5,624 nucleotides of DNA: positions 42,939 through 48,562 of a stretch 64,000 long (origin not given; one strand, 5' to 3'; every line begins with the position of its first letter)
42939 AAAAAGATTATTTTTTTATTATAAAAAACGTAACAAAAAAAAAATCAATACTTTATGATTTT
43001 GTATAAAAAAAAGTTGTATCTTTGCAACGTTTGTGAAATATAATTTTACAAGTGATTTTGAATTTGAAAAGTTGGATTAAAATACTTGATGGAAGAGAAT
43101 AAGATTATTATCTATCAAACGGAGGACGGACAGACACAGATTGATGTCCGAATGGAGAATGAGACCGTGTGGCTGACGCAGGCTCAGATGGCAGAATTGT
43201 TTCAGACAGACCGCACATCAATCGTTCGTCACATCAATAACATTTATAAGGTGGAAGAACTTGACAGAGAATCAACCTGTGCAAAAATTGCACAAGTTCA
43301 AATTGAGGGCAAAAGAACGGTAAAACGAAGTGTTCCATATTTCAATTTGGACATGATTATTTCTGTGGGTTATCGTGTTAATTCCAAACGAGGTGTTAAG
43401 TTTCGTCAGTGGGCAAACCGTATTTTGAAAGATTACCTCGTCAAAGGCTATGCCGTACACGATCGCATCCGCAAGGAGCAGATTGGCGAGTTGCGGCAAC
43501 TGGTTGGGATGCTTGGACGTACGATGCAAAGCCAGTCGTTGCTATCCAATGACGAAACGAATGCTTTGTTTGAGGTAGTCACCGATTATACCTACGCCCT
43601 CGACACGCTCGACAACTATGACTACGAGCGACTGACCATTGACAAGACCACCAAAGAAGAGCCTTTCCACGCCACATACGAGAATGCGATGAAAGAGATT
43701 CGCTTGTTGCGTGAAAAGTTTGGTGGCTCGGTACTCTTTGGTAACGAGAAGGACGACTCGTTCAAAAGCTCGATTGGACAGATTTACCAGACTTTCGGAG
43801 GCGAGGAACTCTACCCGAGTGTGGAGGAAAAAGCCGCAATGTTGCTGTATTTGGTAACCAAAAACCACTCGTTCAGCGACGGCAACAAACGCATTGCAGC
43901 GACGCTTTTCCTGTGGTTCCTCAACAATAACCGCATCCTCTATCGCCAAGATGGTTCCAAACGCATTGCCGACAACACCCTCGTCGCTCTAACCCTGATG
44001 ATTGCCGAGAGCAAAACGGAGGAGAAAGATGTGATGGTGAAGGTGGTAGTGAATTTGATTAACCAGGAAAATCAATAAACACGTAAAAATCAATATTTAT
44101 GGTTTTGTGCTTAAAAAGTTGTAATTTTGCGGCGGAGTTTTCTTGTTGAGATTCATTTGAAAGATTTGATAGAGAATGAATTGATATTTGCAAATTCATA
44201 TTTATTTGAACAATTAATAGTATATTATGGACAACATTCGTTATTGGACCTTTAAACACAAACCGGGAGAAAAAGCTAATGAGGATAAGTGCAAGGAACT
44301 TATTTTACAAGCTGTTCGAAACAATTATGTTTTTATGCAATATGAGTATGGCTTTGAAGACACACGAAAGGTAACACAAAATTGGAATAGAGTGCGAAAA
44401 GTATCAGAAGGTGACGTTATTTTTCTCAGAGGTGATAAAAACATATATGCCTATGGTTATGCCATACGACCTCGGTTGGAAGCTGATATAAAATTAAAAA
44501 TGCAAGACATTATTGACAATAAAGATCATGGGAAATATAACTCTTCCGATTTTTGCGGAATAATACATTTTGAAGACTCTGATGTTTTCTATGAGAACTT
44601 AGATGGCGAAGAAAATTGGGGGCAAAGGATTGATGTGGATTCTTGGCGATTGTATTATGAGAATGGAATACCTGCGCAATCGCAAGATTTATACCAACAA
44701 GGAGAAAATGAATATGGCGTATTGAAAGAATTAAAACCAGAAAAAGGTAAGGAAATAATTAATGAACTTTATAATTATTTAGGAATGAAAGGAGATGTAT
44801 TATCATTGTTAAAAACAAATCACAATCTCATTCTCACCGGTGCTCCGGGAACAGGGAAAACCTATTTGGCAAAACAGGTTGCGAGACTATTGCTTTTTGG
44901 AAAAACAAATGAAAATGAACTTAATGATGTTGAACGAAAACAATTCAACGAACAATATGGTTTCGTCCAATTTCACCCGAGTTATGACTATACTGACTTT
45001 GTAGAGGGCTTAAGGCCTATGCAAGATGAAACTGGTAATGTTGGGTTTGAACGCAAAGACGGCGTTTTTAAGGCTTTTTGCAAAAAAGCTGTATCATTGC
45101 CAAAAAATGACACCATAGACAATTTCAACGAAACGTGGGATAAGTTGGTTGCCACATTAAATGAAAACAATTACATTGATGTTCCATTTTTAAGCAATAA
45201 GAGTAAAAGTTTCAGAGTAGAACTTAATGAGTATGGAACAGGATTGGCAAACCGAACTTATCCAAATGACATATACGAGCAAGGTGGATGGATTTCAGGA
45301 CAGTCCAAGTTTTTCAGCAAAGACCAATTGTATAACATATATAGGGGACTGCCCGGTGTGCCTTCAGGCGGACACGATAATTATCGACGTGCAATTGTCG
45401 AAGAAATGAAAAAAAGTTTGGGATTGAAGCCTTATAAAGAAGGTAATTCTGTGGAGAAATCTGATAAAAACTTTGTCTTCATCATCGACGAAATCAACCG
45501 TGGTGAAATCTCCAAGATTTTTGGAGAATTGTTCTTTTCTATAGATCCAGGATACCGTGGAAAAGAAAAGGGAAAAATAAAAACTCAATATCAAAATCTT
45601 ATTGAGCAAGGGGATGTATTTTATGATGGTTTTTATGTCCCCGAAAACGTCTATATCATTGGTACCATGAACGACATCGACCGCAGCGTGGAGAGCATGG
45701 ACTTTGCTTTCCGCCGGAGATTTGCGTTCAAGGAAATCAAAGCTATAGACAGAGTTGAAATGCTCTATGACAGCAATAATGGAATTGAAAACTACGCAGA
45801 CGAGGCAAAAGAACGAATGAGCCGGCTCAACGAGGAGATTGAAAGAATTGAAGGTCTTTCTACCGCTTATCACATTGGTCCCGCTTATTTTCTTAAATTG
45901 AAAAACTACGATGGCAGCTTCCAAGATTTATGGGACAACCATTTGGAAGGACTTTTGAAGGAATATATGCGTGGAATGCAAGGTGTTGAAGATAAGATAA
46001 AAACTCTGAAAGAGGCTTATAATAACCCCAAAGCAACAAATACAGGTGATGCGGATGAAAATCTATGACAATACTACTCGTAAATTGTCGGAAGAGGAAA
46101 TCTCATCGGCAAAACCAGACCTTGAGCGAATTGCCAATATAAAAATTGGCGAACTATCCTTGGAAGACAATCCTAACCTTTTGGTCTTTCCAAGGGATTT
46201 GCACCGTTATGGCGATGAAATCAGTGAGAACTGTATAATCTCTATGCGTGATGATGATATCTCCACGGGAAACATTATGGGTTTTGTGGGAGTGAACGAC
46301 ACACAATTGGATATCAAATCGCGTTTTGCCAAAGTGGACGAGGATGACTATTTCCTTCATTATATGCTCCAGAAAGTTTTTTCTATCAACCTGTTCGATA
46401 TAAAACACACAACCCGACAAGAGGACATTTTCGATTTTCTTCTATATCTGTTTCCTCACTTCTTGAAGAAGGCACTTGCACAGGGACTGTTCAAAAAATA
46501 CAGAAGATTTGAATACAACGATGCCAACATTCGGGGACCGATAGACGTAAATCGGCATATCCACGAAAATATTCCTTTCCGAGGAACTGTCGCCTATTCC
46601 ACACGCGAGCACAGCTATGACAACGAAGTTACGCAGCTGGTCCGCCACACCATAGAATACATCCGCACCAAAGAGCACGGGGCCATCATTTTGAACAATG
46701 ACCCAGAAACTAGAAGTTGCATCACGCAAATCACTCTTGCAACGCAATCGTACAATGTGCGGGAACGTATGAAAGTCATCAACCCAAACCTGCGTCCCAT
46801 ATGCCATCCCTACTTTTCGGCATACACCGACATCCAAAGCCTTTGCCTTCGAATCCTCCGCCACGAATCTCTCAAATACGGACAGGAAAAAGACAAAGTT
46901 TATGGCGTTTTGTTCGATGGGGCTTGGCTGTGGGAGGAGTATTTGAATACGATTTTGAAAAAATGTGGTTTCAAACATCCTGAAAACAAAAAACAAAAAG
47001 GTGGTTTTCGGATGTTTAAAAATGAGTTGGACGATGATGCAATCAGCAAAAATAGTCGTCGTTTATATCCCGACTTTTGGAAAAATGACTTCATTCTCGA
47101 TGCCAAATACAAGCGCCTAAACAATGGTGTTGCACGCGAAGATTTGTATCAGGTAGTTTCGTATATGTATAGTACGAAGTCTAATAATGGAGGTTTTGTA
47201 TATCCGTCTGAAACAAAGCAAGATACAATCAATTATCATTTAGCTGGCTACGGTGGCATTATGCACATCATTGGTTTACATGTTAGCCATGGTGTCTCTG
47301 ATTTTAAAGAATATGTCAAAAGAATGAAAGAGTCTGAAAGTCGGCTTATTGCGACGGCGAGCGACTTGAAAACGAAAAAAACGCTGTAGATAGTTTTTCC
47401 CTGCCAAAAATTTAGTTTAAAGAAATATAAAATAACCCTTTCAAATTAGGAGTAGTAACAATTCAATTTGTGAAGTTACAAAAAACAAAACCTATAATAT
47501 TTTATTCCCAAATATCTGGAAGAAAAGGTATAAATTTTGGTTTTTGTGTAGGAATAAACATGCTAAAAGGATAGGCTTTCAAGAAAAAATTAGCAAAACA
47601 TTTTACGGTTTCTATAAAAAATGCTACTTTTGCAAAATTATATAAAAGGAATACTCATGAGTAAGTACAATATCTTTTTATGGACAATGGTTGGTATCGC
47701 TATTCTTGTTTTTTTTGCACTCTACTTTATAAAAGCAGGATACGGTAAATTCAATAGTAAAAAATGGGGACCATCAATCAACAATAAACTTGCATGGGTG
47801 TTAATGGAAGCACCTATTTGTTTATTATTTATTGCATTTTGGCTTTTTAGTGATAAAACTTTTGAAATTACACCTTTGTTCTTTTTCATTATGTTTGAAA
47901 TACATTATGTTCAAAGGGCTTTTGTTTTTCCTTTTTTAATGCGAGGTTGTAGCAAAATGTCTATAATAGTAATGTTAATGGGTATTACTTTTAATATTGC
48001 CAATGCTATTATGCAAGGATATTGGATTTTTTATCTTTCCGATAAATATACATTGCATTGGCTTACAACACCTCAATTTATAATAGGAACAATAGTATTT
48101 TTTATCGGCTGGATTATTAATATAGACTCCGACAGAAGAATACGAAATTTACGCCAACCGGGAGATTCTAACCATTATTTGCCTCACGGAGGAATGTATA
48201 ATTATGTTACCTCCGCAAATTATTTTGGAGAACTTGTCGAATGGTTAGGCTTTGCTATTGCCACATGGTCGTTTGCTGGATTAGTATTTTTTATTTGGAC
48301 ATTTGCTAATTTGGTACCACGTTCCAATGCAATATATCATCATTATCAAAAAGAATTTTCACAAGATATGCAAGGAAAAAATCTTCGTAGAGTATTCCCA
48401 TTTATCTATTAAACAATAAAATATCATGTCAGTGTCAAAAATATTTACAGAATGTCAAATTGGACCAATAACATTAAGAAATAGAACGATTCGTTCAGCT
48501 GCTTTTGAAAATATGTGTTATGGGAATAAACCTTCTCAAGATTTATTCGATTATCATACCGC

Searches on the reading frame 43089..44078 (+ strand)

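Call 92: search_protein_families(library=pfam, proteins=[window:43089-44078:+], max_evalue=0.001)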
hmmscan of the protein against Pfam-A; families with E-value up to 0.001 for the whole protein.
window:43089-44078:+ (329 aa): 2 families
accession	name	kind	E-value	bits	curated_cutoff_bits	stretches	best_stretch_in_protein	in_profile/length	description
PF13310.11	Virulence_RhuM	-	8.4e-25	87.9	33.7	1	62-134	1-73/252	Virulence protein RhuM family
PF02661.23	Fic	-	1.3e-11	45.6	24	1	218-278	21-93/93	Fic/DOC family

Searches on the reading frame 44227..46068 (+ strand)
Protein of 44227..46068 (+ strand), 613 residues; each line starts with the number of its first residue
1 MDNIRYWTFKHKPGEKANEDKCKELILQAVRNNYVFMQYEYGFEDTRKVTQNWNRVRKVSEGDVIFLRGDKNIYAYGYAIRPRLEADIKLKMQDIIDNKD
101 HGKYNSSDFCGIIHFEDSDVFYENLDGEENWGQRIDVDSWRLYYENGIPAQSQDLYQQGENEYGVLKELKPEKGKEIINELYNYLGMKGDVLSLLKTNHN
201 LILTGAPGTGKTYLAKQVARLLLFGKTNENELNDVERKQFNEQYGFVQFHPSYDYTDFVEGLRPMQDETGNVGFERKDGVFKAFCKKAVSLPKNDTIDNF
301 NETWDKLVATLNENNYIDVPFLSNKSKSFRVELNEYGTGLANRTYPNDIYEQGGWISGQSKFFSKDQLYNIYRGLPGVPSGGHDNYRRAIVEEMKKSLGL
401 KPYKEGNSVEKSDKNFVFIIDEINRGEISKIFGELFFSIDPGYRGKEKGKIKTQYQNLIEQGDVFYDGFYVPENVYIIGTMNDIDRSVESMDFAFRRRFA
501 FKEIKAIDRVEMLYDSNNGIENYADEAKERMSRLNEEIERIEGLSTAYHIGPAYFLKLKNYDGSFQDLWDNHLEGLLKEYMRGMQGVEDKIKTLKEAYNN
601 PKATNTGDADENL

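Call 92: search_protein_families(library=pfam, proteins=[window:44227-46068:+], max_evalue=0.001)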
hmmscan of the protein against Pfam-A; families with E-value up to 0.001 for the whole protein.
window:44227-46068:+ (613 aa): 4 families
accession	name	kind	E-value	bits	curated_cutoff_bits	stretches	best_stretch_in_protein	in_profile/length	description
PF07728.20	AAA_5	-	6.8e-16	59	22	2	405-499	57-139/139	AAA domain (dynein-related subfamily)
PF20720.3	nSTAND3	-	7.7e-06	26.1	27.2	1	191-223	10-42/155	Novel STAND NTPase 3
PF00004.35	AAA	-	0.0001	23.2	21.2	0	201-222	1-22/131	ATPase family associated with various cellular activities (AAA)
PF01078.27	Mg_chelatase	-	0.00011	22.1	20.3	1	198-224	22-48/207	Magnesium chelatase, subunit ChlI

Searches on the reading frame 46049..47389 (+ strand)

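Call 92: search_protein_families(library=pfam, proteins=[window:46049-47389:+], max_evalue=0.001)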
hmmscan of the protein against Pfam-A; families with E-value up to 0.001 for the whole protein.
window:46049-47389:+ (446 aa): 1 family
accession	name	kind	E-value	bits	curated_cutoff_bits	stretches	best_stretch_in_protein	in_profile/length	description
PF10117.15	McrBC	-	1.6e-53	182.2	23.9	1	72-386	2-318/318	McrBC 5-methylcytosine restriction system component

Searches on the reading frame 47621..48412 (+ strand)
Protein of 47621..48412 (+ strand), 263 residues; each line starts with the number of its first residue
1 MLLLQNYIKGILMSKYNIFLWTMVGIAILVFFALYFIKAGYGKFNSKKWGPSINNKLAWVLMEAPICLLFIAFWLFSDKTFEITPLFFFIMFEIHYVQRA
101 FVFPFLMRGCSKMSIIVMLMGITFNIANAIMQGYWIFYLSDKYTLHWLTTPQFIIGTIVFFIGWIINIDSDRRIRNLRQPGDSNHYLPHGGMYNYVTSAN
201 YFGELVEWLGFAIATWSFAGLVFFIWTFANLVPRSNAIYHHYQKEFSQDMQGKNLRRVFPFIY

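Call 92: search_protein_families(library=pfam, proteins=[window:47621-48412:+], max_evalue=0.001)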
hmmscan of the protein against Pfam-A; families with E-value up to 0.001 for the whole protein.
window:47621-48412:+ (263 aa): 3 families
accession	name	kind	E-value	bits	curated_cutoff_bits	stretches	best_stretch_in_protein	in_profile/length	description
PF02544.21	Steroid_dh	-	1.5e-37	129.3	22.6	1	112-263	2-150/150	3-oxo-5-alpha-steroid 4-dehydrogenase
PF06966.17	DUF1295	-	1.4e-05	25.1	20.4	1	154-218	122-186/235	Protein of unknown function (DUF1295)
PF04191.18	PEMT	-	9.5e-05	23.2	25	1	152-232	2-88/105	Phospholipid methyltransferase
